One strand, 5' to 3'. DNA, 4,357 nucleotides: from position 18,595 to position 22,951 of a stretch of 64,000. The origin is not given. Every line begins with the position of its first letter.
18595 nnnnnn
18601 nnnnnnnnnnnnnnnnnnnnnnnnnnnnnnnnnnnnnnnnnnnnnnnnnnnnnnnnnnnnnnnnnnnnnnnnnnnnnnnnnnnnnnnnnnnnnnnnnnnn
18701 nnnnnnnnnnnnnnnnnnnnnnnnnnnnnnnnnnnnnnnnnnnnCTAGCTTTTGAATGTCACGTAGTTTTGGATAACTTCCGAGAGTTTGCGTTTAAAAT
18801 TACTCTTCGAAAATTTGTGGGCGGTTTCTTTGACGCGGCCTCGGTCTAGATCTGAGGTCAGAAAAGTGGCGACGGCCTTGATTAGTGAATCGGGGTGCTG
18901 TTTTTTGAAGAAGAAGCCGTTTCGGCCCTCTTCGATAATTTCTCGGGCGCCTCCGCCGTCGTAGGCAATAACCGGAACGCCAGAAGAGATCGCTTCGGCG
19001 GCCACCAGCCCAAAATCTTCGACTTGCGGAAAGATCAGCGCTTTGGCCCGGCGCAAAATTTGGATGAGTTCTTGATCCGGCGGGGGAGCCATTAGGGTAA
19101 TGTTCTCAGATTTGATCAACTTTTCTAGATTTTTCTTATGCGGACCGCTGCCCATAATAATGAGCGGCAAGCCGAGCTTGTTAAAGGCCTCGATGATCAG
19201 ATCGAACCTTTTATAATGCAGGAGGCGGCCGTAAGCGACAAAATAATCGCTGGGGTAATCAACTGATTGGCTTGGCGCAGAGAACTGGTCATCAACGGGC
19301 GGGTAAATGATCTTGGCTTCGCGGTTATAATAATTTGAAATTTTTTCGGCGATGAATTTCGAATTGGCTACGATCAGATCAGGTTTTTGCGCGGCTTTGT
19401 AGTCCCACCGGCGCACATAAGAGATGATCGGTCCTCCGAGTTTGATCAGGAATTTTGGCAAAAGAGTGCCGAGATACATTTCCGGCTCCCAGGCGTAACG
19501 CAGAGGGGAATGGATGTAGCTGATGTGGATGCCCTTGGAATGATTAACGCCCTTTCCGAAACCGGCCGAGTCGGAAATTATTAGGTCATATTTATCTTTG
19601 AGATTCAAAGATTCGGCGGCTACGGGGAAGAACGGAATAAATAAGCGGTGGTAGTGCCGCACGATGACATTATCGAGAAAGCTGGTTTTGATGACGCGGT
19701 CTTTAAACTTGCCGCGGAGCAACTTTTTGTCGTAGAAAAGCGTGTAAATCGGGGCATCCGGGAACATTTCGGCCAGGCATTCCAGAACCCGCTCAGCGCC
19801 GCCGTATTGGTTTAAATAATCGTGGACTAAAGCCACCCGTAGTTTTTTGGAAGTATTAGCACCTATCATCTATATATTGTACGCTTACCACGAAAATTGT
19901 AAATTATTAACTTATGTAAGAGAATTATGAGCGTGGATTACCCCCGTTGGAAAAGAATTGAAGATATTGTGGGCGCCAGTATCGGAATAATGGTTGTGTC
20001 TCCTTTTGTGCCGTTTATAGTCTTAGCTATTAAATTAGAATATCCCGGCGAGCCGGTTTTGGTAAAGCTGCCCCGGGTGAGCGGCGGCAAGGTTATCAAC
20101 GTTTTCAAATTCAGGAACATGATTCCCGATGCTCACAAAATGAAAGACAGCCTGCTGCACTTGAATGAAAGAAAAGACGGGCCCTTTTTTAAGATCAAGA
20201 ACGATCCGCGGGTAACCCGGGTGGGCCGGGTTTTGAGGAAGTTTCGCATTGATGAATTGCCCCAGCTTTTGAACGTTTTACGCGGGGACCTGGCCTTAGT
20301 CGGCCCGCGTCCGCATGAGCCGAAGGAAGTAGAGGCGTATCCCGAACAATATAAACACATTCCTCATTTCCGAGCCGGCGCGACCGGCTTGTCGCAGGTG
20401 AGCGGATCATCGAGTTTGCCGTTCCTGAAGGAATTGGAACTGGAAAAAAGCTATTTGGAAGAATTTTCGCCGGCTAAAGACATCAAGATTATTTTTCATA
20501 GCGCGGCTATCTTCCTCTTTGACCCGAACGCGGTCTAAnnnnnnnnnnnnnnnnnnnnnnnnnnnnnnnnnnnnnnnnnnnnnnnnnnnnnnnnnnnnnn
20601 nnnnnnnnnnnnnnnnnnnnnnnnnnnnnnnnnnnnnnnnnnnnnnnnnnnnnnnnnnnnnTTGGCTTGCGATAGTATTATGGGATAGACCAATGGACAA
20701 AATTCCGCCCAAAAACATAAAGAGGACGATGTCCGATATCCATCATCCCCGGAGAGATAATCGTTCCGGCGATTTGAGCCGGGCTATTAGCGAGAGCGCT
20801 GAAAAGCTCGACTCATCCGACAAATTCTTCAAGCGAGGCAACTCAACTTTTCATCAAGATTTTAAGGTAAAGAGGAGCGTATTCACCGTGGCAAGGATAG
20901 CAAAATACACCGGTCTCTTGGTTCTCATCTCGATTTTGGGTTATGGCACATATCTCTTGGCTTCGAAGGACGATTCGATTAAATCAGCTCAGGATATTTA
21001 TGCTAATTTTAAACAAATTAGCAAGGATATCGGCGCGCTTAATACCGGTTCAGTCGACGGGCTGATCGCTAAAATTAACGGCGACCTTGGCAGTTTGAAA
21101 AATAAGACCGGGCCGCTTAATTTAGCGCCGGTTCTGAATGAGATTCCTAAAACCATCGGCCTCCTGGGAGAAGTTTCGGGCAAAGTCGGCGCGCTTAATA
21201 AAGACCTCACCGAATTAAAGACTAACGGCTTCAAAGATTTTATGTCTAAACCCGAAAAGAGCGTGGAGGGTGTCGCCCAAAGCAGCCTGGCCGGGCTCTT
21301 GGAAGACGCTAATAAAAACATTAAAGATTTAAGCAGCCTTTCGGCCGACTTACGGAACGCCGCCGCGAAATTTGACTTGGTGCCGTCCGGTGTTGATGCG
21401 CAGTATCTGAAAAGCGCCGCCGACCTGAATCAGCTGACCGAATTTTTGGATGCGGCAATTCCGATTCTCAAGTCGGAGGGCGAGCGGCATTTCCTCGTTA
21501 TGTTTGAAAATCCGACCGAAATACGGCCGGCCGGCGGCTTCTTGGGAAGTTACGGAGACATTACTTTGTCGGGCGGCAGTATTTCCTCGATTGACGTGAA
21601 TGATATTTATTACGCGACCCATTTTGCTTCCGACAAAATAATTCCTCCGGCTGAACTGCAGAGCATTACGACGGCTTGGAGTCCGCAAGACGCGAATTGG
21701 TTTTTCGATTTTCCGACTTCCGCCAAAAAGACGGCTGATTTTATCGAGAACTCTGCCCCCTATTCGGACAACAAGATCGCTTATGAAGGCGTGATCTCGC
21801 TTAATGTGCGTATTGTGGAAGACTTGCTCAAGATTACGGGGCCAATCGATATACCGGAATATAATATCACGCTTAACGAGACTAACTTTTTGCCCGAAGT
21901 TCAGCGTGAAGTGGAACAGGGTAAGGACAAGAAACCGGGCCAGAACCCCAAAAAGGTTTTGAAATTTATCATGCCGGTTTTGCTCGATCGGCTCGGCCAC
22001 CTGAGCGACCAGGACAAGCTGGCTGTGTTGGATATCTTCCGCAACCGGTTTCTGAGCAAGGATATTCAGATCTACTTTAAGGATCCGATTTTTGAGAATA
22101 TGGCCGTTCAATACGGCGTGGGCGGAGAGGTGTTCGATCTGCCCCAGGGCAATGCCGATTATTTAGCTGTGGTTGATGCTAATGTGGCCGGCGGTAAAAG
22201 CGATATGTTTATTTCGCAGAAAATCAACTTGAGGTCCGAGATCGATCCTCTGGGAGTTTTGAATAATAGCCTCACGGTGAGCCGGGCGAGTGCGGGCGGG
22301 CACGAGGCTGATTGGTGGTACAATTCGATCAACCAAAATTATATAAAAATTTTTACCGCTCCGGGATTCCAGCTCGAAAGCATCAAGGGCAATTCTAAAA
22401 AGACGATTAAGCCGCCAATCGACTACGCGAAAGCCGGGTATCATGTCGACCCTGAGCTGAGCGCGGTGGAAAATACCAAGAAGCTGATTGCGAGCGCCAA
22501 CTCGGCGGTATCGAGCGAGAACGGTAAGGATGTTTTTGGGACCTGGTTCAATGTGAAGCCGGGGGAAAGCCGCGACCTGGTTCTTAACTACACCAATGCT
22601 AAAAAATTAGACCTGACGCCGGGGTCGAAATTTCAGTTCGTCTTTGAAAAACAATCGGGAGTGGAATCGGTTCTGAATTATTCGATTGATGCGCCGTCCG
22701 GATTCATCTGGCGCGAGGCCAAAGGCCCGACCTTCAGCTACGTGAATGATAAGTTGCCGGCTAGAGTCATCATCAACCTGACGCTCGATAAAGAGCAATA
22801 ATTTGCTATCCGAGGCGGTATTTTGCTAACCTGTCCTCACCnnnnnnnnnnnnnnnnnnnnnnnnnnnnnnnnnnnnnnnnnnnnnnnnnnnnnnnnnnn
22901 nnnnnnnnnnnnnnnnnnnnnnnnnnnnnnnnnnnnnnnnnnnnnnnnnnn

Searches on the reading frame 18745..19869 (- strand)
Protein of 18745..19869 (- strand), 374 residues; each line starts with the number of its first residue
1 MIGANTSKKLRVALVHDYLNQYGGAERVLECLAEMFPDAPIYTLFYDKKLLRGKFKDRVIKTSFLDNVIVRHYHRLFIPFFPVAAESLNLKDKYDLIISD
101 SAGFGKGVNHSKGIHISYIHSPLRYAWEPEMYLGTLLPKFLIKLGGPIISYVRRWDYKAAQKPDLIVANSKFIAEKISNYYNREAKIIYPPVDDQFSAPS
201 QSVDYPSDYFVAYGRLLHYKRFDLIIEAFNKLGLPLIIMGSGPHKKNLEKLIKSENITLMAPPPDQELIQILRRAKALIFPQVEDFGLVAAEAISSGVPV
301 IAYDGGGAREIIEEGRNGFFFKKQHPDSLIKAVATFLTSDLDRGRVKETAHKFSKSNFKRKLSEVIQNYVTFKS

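Call 28: search_protein_families(library=pfam, proteins=[window:18745-19869:-], max_evalue=0.00001)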
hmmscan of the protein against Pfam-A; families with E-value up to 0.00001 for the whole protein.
window:18745-19869:- (374 aa): 4 families
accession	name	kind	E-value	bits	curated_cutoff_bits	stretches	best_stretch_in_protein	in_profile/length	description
PF00534.26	Glycos_transf_1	-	1.2e-29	103.4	26.4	1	208-352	16-171/172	Glycosyl transferases group 1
PF13692.12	Glyco_trans_1_4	-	1e-21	78.1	27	1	209-338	3-141/142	Glycosyl transferases group 1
PF13439.12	Glyco_transf_4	-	6.4e-08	33.2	28.5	1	22-195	1-169/170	Glycosyltransferase Family 4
PF20706.3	GT4-conflict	-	9.8e-08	31.8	26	1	258-315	264-323/385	Family 4 Glycosyltransferase in conflict systems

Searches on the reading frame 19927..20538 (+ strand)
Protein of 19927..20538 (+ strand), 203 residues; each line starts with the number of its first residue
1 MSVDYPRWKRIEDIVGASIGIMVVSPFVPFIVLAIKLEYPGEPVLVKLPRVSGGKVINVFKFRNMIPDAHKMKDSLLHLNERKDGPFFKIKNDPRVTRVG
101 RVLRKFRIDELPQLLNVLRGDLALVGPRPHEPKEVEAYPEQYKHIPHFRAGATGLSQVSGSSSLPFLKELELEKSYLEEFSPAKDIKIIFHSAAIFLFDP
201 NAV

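Call 28: search_protein_families(library=pfam, proteins=[window:19927-20538:+], max_evalue=0.00001)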
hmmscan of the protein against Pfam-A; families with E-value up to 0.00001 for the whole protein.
window:19927-20538:+ (203 aa): 1 family
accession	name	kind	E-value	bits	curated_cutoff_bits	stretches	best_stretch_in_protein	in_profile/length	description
PF02397.22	Bac_transf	-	1.5e-47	161.9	27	1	9-196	1-177/179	Bacterial sugar transferase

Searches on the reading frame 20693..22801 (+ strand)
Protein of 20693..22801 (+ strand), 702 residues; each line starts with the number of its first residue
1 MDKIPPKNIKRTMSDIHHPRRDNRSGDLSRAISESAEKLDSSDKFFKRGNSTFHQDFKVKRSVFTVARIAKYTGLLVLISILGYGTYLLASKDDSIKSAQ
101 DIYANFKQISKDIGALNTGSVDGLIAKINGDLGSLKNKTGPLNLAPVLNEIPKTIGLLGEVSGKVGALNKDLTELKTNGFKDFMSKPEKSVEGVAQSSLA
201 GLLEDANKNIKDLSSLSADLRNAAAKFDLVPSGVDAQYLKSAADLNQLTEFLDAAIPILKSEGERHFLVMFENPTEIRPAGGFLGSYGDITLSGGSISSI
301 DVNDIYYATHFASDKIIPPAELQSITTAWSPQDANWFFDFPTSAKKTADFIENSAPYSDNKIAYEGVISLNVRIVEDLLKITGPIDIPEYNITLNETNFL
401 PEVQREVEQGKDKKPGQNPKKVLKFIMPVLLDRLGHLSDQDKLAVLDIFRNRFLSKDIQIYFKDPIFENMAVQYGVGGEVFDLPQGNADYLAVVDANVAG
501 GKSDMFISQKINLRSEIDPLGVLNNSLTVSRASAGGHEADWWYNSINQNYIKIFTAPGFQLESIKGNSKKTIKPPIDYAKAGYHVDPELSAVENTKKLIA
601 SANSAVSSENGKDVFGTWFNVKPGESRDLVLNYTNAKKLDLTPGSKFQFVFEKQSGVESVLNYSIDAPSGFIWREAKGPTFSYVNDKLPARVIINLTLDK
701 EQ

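Call 19: search_protein_families(library=pfam, proteins=[window:20693-22801:+], max_evalue=0.001)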
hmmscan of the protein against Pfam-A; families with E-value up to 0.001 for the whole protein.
window:20693-22801:+ (702 aa): 1 family
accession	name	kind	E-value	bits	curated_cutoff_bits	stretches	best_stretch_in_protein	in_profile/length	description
PF13196.11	DUF4012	-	5.1e-21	76.1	28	1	262-406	1-142/144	Protein of unknown function (DUF4012)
